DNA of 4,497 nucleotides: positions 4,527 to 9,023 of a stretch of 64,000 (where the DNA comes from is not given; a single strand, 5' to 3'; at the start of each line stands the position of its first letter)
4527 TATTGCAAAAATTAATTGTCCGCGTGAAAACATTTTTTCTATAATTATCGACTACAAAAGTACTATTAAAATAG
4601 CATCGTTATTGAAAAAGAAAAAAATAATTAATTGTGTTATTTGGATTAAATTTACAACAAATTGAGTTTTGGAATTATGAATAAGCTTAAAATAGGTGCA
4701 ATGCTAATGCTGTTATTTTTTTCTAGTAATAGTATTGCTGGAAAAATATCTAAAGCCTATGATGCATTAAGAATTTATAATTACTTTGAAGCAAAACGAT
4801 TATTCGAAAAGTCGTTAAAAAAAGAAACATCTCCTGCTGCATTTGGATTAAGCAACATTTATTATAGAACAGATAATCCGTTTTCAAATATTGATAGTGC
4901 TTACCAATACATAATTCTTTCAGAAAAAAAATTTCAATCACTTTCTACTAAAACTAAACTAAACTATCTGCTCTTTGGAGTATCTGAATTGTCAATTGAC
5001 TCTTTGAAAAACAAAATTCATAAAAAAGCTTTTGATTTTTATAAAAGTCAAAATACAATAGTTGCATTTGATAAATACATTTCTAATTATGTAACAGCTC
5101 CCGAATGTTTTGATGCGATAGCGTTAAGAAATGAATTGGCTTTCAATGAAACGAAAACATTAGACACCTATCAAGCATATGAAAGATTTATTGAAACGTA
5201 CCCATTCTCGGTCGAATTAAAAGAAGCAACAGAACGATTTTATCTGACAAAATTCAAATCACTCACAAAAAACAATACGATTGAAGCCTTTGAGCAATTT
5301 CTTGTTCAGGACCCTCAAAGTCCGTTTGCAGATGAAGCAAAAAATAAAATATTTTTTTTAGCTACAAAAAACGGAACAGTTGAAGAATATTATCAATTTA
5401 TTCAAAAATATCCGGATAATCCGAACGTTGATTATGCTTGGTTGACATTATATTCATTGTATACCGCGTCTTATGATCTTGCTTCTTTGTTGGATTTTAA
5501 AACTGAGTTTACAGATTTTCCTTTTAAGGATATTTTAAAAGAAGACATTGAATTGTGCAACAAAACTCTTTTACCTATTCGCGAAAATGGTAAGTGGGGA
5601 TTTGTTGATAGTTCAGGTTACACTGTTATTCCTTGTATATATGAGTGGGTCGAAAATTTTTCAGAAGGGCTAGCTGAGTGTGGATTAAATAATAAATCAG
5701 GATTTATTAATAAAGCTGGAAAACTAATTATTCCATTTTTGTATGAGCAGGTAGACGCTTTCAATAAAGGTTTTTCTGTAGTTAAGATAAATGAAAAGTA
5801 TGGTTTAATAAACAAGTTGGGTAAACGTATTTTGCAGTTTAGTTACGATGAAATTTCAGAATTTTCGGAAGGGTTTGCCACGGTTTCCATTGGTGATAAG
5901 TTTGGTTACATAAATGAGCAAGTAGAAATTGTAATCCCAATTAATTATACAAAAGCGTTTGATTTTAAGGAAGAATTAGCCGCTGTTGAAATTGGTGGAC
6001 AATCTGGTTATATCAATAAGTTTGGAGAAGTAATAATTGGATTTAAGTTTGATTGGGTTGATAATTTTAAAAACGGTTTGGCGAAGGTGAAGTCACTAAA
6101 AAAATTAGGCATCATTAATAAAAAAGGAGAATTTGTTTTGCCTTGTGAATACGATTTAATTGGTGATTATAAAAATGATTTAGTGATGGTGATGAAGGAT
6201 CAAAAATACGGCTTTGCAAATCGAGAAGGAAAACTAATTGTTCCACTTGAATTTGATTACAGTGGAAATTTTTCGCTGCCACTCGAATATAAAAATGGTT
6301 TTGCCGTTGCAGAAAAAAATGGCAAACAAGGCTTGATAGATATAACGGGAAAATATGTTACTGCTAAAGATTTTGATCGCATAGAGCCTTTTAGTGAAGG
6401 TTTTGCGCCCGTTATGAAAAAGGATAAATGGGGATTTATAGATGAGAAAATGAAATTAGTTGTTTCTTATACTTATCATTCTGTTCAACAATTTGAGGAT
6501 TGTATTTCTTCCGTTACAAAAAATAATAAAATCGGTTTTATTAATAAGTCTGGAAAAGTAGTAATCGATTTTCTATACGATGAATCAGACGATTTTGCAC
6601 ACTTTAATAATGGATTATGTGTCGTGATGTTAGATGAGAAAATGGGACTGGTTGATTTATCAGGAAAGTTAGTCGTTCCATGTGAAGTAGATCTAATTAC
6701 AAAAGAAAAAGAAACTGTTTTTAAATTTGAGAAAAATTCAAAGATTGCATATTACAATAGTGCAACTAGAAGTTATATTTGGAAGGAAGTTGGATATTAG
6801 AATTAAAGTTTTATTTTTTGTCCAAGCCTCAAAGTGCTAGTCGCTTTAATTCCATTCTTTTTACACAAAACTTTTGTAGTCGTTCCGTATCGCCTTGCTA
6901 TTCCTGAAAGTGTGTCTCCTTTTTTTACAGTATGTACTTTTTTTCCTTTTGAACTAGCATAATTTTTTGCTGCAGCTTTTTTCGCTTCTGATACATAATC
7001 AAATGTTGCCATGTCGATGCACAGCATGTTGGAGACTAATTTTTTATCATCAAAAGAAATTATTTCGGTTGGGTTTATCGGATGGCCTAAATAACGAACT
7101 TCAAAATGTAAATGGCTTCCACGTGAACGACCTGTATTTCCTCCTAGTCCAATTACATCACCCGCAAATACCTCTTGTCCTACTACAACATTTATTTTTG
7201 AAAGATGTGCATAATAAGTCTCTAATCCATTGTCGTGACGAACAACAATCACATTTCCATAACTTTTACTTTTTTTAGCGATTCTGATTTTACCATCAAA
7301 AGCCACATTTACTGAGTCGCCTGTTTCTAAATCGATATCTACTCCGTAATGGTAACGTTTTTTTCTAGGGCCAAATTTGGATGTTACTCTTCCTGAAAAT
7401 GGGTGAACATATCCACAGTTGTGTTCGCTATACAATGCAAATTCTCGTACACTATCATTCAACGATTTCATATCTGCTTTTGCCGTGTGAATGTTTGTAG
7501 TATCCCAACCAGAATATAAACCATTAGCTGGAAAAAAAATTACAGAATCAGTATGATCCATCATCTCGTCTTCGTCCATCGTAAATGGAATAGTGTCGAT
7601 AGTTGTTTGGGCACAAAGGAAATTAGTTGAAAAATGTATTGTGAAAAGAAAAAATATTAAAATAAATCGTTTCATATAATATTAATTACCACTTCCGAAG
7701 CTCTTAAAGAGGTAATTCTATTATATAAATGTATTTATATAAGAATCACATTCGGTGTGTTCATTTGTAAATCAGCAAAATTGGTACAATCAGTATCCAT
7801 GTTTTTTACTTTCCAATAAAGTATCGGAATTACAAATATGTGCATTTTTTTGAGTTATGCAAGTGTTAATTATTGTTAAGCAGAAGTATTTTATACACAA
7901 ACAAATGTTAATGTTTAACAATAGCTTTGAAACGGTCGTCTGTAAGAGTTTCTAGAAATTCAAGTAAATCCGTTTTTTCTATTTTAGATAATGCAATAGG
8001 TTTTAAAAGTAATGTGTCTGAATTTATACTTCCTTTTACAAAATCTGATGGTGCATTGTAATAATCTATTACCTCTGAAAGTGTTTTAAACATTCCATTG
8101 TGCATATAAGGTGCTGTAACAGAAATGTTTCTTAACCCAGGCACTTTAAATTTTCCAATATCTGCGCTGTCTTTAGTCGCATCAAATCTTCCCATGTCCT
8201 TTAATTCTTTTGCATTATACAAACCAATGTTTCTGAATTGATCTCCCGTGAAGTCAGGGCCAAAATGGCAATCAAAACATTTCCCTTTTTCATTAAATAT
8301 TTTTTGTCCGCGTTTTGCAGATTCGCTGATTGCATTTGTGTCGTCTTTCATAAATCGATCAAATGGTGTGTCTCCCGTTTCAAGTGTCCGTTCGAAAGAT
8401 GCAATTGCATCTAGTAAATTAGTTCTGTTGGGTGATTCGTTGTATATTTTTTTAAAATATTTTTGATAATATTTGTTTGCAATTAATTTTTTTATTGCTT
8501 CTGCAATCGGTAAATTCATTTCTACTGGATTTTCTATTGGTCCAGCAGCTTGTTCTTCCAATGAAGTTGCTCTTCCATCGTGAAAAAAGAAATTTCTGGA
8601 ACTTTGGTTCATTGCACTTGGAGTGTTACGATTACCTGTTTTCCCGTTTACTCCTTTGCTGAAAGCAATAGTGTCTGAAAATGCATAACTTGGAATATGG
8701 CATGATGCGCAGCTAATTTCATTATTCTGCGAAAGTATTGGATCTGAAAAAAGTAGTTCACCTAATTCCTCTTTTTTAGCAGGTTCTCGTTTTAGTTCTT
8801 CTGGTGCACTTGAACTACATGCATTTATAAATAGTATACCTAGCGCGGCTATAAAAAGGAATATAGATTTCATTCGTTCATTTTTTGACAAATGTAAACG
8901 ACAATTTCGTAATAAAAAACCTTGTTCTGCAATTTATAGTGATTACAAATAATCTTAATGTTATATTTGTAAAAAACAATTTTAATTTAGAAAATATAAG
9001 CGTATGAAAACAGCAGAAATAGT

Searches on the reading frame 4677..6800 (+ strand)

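Call 13: search_protein_families(library=pfam, proteins=[window:4677-6800:+], max_evalue=0.001)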
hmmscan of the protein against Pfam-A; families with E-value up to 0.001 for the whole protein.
window:4677-6800:+ (707 aa): 1 family
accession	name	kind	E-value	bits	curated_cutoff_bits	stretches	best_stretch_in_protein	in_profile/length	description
PF14903.11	WG_beta_rep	-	3.1e-88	289.8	25.6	9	552-585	2-35/35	WG containing repeat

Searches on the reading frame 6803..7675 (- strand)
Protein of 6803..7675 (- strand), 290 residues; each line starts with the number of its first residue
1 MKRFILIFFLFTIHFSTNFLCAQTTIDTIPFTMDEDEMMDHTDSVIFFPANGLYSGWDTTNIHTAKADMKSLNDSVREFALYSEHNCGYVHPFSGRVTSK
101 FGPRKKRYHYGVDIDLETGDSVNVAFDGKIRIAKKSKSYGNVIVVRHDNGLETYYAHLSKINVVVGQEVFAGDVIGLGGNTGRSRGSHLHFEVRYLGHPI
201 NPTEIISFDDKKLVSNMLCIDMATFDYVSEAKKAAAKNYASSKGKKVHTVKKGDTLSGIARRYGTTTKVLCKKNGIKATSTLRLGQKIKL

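Call 13: search_protein_families(library=pfam, proteins=[window:6803-7675:-], max_evalue=0.001)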
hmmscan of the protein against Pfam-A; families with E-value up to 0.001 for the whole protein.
window:6803-7675:- (290 aa): 2 families
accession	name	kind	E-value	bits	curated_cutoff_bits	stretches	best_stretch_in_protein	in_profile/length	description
PF01551.29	Peptidase_M23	-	1.9e-30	105.3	28.7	1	108-202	2-96/96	Peptidase family M23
PF01476.26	LysM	-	1.1e-14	54.5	20.9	1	248-290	1-42/43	LysM domain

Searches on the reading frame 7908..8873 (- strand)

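Call 13: search_protein_families(library=pfam, proteins=[window:7908-8873:-], max_evalue=0.001)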
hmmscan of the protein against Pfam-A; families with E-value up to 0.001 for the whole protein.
window:7908-8873:- (321 aa): 2 families
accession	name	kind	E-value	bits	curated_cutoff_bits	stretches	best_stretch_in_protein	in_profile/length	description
PF03150.19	CCP_MauG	-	7e-50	170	25.6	1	33-179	2-148/149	Di-haem cytochrome c peroxidase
PF21419.2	RoxA-like_Cyt-c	-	0.00083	19.3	26.7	0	245-270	5-30/39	RoxA-like, cytochrome c-like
